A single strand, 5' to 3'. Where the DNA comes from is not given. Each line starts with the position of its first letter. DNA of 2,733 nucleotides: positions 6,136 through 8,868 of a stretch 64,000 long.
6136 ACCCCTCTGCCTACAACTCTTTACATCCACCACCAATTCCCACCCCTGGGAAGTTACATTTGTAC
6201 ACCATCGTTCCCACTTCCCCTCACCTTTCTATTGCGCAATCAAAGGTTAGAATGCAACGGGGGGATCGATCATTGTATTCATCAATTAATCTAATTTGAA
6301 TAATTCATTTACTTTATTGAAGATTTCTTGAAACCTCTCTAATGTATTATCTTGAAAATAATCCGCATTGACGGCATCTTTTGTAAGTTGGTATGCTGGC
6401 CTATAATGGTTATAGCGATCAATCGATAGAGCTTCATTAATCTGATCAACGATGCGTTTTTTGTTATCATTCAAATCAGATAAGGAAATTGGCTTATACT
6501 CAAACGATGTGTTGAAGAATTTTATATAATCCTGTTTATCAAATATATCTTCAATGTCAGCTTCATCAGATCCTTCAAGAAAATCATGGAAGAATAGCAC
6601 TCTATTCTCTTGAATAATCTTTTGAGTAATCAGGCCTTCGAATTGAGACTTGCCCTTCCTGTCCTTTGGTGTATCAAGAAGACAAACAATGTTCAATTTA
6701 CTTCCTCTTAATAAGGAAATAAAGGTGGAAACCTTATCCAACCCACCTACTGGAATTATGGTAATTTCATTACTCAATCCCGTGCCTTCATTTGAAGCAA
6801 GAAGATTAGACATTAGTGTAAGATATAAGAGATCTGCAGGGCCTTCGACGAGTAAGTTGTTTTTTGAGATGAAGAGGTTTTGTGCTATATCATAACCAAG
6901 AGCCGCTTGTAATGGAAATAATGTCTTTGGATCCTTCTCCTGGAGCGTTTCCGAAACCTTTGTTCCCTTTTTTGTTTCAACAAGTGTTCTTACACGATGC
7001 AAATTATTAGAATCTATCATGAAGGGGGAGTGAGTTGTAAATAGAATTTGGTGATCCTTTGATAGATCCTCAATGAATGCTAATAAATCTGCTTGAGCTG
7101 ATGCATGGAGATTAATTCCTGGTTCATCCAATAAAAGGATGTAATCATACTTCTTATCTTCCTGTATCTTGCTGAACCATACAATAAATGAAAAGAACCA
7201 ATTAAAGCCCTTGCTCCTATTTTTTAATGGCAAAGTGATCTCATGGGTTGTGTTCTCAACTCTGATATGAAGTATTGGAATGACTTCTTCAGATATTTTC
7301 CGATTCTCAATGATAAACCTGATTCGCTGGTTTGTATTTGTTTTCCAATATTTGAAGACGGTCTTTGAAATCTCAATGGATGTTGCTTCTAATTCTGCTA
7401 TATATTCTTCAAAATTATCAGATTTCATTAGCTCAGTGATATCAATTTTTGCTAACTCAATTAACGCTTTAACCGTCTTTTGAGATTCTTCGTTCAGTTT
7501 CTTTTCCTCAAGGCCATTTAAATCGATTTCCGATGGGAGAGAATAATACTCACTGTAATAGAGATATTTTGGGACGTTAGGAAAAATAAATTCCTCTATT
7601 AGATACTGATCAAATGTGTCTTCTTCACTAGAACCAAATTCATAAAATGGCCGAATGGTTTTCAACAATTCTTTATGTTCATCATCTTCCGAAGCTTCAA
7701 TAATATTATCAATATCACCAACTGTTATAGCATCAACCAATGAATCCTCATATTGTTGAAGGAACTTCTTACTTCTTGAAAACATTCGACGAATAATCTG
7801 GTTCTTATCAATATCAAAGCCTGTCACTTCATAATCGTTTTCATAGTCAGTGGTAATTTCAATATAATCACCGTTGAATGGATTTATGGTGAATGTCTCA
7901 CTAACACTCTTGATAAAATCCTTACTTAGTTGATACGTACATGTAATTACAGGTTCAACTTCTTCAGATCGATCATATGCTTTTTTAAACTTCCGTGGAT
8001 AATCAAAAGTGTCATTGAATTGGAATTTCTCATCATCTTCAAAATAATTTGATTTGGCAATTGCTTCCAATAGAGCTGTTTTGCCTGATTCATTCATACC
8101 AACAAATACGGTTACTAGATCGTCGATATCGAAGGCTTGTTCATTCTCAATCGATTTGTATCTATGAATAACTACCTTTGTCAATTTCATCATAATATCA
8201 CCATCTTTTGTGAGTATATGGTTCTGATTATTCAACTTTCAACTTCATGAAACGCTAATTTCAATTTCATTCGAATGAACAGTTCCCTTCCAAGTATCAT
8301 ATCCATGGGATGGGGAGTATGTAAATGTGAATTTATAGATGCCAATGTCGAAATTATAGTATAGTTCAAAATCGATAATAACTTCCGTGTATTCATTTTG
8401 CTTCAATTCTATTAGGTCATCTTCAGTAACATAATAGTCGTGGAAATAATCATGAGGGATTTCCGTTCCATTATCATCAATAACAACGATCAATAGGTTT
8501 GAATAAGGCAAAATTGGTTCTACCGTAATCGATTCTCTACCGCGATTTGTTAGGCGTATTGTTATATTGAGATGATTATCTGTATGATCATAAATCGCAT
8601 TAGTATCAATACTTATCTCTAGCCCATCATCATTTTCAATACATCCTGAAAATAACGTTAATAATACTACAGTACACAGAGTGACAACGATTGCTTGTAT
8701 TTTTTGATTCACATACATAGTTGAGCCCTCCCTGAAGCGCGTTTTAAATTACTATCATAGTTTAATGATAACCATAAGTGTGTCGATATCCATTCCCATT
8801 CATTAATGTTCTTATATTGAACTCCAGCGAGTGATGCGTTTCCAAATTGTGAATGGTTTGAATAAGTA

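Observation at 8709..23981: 15.3-kb single gene encoding a secreted protein of about 5,090 aa that combines a lectin array, a calcium-repeat stalk and a terminal protease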

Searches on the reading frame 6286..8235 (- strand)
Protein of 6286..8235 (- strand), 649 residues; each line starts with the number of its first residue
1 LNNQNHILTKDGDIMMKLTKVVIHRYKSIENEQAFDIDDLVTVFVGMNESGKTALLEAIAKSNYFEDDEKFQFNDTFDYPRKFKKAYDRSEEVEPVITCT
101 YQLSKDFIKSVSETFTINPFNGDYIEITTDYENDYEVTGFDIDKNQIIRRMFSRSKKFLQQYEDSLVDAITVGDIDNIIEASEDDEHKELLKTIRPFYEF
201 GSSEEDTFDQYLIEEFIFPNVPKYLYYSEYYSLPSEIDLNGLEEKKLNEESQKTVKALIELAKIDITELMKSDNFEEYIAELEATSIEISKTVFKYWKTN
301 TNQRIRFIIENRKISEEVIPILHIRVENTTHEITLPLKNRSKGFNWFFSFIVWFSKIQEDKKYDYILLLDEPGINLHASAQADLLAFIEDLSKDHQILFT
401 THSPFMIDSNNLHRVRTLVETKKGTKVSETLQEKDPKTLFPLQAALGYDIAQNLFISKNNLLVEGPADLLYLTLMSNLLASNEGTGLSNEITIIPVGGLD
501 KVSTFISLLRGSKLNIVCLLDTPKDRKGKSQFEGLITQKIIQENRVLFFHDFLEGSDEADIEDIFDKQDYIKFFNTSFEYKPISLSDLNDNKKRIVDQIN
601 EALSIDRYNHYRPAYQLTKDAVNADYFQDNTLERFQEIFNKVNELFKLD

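Call 6: search_protein_families(library=pfam, proteins=[window:6286-8235:-], max_evalue=0.001)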
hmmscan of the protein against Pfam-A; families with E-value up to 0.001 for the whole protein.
window:6286-8235:- (649 aa): 7 families
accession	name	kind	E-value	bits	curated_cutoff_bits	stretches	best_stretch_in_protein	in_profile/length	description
PF13175.12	AAA_15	-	3.1e-23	83.5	32.1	1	16-407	1-374/374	AAA ATPase domain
PF13304.12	AAA_21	-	1.9e-12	48.3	27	1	41-408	1-304/304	AAA domain, putative AbiEii toxin, Type IV TA system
PF02463.25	SMC_N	-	1.3e-07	31.7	40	1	18-59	2-44/220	RecF/RecN/SMC N terminal domain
PF20469.4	OLD-like_TOPRIM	-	1.5e-06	29.1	23.2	1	455-521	1-65/67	Overcoming lysogenization defect protein-like, TOPRIM domain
PF13476.12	AAA_23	-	7.7e-06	27.1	27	1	20-260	1-174/201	AAA domain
PF00004.35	AAA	-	0.00039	21.3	21.2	0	378-419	82-127/131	ATPase family associated with various cellular activities (AAA)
PF11398.14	DUF2813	-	0.00056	19.8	21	0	349-427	269-345/372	Protein of unknown function (DUF2813)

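Call 63: search_protein_families(library=ncbifam, proteins=[window:6286-8235:-], max_evalue=1)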
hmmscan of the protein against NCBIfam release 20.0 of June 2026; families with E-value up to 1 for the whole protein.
window:6286-8235:- (649 aa): 28 families (the best 25 are shown)
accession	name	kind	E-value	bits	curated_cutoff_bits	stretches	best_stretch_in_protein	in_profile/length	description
NF041760.1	PtuA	equivalog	1.2e-08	34.4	500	2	16-62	50-95/524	retron Ec78 anti-phage system effector ATPase PtuA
TIGR00611.2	recf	equivalog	1.4e-06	27.7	172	1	19-60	2-42/339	DNA replication/repair protein RecF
NF047739.1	antiphage_MADS3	equivalog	3.4e-05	23.2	420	2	18-59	2-41/427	methylation-associated defense system AAA family ATPase MAD3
NF002572.0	PRK02224.1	equivalog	6.6e-05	21.4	1087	1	16-59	1-43/888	DNA double-strand break repair ATPase Rad50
NF040873.1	AztA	equivalog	0.00016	21.3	220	1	366-404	140-179/191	zinc ABC transporter ATP-binding protein AztA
TIGR00972.1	3a0107s01c2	equivalog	0.00029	20.3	343.2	1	366-403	165-202/248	phosphate ABC transporter ATP-binding protein PstB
TIGR03608.1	L_ocin_972_ABC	subfamily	0.00097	18.6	254.85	1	365-408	154-198/206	putative bacteriocin export ABC transporter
NF041035.1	Rad50_Halo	equivalog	0.0015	17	1000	1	16-59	1-43/883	DNA double-strand break repair ATPase Rad50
TIGR02857.1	CydD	equivalog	0.0067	15.4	435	1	365-406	478-519/529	thiol reductant ABC exporter subunit CydD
NF010068.0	PRK13548.1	equivalog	0.0095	15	261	0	358-394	156-192/261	heme ABC transporter ATP-binding protein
TIGR02868.1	CydC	equivalog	0.013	14.2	329.05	1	366-403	492-529/530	thiol reductant ABC exporter subunit CydC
TIGR03864.1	PQQ_ABC_ATP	hypoth_equivalog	0.014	14.9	302.25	1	366-402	153-191/236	ABC transporter, ATP-binding subunit, PQQ-dependent alcohol dehydrogenase system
TIGR03873.1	F420-0_ABC_ATP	hypoth_equivalog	0.02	14.2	372.4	1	366-395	158-187/256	putative F420-0 ABC transporter ATP-binding protein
TIGR02673.1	FtsE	equivalog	0.028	14.1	264.85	1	366-416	158-208/214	cell division ATP-binding protein FtsE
TIGR01166.1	cbiO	subfamily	0.043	13.3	211.8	0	366-402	148-185/190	cobalt ABC transporter, ATP-binding protein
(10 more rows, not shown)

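Call 81: search_protein_families(library=padloc, proteins=[window:6286-8235:-], max_evalue=0.001)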
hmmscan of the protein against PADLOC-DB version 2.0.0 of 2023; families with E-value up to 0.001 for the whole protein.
window:6286-8235:- (649 aa): 79 families (the best 25 are shown)
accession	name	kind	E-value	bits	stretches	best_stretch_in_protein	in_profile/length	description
PDLC02358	Old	-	6.3e-25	86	2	358-522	279-447/578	Old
PDLC02979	AriA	-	6.9e-24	83.3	1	16-407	1-373/373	-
PDLC00102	GajA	-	1.5e-18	64.6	2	364-510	288-425/532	AAA ATPase domain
PDLC00096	GajA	-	4.7e-18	63.3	2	337-519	261-449/630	AAA ATPase domain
PDLC00071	GajA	-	1.2e-16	58.6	1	338-601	247-510/588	AAA ATPase domain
PDLC00091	GajA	-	3e-16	57.4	2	241-604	171-545/627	AAA ATPase domain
PDLC00067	GajA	-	4.6e-16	56.4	2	349-576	288-513/604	AAA ATPase domain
PDLC00098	GajA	-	2.7e-15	54.1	2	365-475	290-394/534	AAA ATPase domain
PDLC00094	GajA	-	4.6e-15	53.1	2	16-105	1-87/569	AAA ATPase domain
PDLC02980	AriA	-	5.7e-15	54.1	1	41-408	1-304/304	-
PDLC02335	AbiLi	-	2.5e-14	51.1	1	11-423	44-254/326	AbiLi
PDLC04178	HEC-01A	-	3.6e-14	50.6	2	277-428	204-354/399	-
PDLC00278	PtuA1|PtuA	-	3.9e-14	50.8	2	16-60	1-44/436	AAA ATPase domain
PDLC00290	PtuA1|PtuA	-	2.7e-13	48.1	2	352-434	258-340/414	AAA ATPase domain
PDLC00293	PtuA1|PtuA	-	6e-13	46.6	2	16-62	1-48/527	AAA ATPase domain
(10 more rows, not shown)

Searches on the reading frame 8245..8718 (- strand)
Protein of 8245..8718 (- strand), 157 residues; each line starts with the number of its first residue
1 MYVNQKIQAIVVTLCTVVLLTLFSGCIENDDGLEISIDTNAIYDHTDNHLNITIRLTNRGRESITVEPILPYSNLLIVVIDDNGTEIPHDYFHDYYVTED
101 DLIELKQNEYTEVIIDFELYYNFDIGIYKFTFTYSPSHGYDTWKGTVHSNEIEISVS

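Call 6: search_protein_families(library=pfam, proteins=[window:8245-8718:-], max_evalue=0.001)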
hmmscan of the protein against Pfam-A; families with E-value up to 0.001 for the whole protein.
window:8245-8718:- (157 aa): 0 families

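Call 42: find_encoding_contigs(protein=window:8245-8718:-, flank=3000, max_places=4)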
Protein window:8245-8718:- (157 aa): 1 contig read that carries it; 1 place shown.
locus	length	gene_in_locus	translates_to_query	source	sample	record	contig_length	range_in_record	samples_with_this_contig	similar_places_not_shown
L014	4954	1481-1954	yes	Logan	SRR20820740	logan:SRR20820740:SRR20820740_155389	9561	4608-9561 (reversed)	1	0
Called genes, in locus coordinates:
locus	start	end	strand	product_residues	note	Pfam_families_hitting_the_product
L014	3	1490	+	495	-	?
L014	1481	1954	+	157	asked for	-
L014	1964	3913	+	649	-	PF02463:SMC_N (faint), PF13175:AAA_15, PF13304:AAA_21, PF20469:OLD-like_TOPRIM (weak)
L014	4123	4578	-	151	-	-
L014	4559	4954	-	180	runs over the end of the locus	-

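Call 63: search_protein_families(library=ncbifam, proteins=[window:8245-8718:-], max_evalue=1)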
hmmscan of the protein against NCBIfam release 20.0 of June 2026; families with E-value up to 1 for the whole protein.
window:8245-8718:- (157 aa): 0 families

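Call 81: search_protein_families(library=padloc, proteins=[window:8245-8718:-], max_evalue=0.001)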
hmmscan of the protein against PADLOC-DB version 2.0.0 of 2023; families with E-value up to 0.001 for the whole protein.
window:8245-8718:- (157 aa): 0 families

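Call 84: search_solved_structures(query=window:8248-8718:-, max_evalue=10, show_alignments=2)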
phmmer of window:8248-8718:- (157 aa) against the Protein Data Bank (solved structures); distinct sequences matched with E-value up to 10: 0.

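Call 85: search_protein_families(library=pfam, proteins=[window:8248-8718:-], max_evalue=10)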
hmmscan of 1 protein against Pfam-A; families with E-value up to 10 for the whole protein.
window:8248-8718:- (157 aa): 1 family
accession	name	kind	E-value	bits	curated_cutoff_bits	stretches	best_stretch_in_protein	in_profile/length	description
PF20251.4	Big_14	-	0.053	13.9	27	1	32-129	4-89/104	Bacterial Ig-like domain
